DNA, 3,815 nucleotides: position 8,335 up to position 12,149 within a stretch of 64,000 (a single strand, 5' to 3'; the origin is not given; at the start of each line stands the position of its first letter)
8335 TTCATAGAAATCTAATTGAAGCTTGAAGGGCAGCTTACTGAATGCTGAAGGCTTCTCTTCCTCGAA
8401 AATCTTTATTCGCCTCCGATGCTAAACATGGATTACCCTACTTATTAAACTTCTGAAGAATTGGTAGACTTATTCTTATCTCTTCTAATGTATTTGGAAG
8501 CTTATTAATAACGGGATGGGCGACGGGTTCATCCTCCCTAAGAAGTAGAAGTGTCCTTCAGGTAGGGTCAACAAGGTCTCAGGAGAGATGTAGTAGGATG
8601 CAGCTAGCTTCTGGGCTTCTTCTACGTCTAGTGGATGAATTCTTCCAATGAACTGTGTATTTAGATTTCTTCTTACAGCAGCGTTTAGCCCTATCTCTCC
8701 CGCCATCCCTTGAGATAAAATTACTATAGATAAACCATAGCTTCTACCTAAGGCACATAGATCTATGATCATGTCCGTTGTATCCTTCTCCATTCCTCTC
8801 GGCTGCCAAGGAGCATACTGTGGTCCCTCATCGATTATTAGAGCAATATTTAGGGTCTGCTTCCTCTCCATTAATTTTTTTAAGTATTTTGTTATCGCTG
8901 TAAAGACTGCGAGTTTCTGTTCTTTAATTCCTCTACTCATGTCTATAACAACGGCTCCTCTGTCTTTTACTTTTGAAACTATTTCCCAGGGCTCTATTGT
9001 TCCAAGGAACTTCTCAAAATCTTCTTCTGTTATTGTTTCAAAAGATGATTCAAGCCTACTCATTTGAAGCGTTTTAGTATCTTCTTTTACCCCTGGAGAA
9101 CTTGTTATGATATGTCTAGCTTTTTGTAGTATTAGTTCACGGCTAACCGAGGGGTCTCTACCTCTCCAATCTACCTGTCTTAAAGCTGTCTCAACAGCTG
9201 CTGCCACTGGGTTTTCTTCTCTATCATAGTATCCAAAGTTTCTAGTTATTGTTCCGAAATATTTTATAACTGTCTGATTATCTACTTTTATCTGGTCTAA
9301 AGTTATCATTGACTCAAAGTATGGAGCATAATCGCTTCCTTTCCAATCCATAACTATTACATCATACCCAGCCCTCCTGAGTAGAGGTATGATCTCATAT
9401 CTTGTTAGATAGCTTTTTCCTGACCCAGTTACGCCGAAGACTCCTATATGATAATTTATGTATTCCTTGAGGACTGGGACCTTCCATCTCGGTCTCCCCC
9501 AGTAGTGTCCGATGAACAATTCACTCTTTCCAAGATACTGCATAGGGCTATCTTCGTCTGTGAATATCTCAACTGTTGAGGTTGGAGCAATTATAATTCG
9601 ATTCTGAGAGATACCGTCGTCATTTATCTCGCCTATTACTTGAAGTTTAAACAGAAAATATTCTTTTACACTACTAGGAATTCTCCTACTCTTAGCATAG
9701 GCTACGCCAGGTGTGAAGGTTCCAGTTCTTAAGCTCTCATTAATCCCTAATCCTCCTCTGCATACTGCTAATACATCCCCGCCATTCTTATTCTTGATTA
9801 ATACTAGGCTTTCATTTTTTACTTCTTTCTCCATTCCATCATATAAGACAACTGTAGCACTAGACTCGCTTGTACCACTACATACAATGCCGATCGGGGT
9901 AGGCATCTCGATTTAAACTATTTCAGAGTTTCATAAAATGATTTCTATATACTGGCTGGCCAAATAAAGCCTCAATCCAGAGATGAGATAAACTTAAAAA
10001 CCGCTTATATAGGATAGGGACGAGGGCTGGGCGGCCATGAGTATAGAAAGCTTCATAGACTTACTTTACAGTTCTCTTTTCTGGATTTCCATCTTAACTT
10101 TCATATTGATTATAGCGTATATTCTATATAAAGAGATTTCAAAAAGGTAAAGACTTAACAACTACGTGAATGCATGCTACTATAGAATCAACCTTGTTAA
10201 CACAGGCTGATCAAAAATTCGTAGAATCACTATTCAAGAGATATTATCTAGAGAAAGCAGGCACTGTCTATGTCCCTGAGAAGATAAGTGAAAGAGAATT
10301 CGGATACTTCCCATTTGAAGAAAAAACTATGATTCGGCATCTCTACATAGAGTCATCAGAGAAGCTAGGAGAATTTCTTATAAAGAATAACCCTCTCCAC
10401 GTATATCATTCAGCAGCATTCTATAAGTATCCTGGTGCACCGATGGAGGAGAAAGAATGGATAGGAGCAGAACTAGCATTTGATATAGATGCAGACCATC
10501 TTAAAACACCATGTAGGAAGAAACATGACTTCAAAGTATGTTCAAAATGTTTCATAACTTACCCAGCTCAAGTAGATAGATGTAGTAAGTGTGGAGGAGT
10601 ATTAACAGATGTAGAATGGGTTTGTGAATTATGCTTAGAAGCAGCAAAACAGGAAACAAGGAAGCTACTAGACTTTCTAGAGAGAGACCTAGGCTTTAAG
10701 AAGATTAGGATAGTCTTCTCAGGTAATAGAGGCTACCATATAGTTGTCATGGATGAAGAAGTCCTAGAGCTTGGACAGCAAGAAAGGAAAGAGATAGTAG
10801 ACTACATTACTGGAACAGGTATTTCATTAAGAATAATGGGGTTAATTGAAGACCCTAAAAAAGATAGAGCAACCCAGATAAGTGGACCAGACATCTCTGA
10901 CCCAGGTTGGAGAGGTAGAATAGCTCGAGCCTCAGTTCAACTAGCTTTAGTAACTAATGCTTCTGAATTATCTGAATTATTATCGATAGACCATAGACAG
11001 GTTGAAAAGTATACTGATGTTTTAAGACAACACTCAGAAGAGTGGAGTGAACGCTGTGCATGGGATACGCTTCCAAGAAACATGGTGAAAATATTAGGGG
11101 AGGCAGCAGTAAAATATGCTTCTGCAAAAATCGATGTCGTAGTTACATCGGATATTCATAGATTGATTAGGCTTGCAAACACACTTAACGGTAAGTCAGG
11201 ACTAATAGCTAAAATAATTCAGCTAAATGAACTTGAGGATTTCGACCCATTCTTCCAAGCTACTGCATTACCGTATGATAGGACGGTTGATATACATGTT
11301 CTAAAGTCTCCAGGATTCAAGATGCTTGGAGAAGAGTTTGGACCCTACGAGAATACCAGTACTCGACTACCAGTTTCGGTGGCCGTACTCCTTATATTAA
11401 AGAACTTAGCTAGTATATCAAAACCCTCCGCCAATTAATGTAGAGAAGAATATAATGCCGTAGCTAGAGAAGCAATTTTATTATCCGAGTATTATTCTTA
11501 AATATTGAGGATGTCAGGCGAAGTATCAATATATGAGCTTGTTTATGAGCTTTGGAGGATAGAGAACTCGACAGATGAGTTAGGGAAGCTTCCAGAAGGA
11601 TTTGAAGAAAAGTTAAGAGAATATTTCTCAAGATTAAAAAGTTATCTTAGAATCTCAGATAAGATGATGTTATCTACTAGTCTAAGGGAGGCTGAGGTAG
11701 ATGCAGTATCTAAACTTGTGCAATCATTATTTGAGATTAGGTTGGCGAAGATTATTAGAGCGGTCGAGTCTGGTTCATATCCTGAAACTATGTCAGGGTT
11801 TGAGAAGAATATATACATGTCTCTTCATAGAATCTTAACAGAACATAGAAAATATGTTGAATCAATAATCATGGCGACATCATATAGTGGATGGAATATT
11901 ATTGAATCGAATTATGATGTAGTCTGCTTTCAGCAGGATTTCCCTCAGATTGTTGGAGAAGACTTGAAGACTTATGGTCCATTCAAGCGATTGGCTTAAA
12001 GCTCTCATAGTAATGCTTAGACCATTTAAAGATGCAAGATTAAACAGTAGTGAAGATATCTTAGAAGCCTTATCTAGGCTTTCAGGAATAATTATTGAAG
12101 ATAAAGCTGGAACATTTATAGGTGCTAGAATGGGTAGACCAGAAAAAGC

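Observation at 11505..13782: The PolD large subunit is encoded only as its C-terminal half: a possible naturally split DP2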

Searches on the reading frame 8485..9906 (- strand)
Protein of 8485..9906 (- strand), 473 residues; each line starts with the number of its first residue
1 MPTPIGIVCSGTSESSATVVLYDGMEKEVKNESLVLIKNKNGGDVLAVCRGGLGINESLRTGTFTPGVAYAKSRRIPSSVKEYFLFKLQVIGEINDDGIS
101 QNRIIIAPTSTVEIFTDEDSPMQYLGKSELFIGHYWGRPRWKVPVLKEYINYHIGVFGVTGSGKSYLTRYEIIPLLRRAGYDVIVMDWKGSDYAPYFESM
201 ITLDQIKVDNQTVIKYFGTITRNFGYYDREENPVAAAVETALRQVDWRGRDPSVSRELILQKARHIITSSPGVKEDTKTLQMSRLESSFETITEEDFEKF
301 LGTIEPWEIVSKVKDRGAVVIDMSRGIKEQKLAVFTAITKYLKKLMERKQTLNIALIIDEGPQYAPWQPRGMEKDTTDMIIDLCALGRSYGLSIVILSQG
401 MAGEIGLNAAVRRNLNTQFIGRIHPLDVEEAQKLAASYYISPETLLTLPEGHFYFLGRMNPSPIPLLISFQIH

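Call 26: find_encoding_contigs(protein=window:8485-9906:-, flank=10000, max_places=10)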
Protein window:8485-9906:- (473 aa): 6 contigs read that carry it; 5 places shown.
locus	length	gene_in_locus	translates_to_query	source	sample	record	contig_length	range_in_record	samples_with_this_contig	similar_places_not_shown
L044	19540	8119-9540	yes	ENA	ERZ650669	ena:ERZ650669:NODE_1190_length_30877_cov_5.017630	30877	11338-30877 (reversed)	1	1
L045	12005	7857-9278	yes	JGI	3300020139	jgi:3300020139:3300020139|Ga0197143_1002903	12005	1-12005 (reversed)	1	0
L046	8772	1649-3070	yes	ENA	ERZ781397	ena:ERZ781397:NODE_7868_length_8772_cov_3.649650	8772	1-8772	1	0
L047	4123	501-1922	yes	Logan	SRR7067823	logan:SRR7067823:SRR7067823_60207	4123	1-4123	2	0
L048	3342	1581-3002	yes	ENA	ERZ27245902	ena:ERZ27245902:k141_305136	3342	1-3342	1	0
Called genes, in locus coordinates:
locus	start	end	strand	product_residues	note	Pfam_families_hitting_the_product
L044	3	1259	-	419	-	?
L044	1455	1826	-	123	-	PF01883:FeS_assembly_P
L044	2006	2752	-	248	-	PF05625:PAXNEB (weak), PF06745:ATPase, PF13481:AAA_25 (weak)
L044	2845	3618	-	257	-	PF01884:PcrB, PF05690:ThiG (faint), PF00977:His_biosynth, PF01207:Dus (weak)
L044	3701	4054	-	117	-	PF05129:Zn_ribbon_Elf1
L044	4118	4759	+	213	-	-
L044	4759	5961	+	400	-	PF16575:CLP1_P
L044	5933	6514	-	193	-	PF05916:Sld5 (weak), PF22090:Gins51_C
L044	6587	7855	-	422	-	PF01896:DNA_primase_S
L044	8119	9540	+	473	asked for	PF01935:DUF87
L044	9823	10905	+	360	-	-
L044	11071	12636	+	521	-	PF00133:tRNA-synt_1 (weak), PF01406:tRNA-synt_1e (faint), PF09334:tRNA-synt_1g, PF19303:Anticodon_3, PF08264:Anticodon_1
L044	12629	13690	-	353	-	PF00091:Tubulin, PF12327:FtsZ_C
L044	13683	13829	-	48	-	PF01402:RHH_1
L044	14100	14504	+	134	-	PF01751:Toprim (weak), PF13662:Toprim_4 (weak)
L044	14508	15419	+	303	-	PF01874:CitG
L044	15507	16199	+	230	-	PF04289:DUF447_N, PF20766:DUF447_C (faint)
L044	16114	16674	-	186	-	PF10502:Peptidase_S26 (weak)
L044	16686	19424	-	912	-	PF02369:Big_1 (faint), PF13620:CarboxypepD_reg (faint), PF17802:SpaA (faint)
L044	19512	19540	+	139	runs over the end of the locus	PF01894:YjbQ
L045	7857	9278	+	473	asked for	PF01935:DUF87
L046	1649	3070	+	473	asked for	PF01935:DUF87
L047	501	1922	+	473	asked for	PF01935:DUF87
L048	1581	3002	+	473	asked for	PF01935:DUF87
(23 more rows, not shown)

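Call 33: search_protein_families(library=pfam, proteins=[L044:5933-6514:-], max_evalue=0.001)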
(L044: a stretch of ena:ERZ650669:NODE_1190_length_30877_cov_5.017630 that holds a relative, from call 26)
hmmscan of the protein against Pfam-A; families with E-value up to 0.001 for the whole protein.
L044:5933-6514:- (193 aa): 2 families
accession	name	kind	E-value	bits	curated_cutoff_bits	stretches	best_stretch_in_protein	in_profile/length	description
PF22090.1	Gins51_C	-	5.7e-18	64.9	27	1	138-179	3-44/48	Gins51, C-terminal domain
PF05916.17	Sld5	-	1.4e-05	25.6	22.3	1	44-115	25-100/102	GINS complex protein helical bundle domain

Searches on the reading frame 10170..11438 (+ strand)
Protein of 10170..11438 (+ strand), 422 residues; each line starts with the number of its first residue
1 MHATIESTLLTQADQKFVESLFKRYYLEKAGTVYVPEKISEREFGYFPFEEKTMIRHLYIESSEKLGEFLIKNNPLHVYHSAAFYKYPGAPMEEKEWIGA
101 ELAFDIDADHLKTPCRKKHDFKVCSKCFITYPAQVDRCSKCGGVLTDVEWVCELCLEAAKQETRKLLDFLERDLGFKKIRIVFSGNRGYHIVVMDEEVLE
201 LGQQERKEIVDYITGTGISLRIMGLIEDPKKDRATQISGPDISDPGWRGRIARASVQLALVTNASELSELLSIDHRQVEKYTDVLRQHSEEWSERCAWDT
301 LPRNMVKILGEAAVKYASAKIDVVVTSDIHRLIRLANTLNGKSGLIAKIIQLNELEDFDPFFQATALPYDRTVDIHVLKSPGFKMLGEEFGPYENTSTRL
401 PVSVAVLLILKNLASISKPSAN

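Call 4: search_protein_families(library=pfam, proteins=[window:10170-11438:+], max_evalue=0.01)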
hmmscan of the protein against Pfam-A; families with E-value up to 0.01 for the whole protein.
window:10170-11438:+ (422 aa): 1 family
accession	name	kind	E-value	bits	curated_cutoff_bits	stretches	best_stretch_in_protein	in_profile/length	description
PF01896.25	DNA_primase_S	-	6e-23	82.4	26.8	1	151-350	16-161/163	DNA primase small subunit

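Call 23: find_encoding_contigs(protein=window:10170-11438:+, flank=10000, max_places=10)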
Protein window:10170-11438:+ (422 aa): no gene with exactly this product is on record in the collection.

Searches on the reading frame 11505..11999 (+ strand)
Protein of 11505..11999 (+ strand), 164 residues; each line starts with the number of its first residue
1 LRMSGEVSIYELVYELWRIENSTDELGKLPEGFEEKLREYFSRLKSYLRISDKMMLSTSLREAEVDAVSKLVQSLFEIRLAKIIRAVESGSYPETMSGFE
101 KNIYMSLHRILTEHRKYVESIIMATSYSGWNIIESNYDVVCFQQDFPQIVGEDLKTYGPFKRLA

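Call 4: search_protein_families(library=pfam, proteins=[window:11505-11999:+], max_evalue=0.01)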
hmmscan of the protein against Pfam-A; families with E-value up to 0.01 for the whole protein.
window:11505-11999:+ (164 aa): 2 families
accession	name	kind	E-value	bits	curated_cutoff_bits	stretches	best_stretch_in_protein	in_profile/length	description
PF22090.1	Gins51_C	-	1.5e-08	34.7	27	1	140-161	3-24/48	Gins51, C-terminal domain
PF05916.17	Sld5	-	8.8e-06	26.3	22.3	1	46-117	25-100/102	GINS complex protein helical bundle domain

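Call 24: find_encoding_contigs(protein=window:11505-11999:+, flank=10000, max_places=10)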
Protein window:11505-11999:+ (164 aa): no gene with exactly this product is on record in the collection.

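Call 25: find_encoding_contigs(protein=window:11511-11999:+, flank=10000, max_places=10)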
Protein window:11511-11999:+ (162 aa): no gene with exactly this product is on record in the collection.
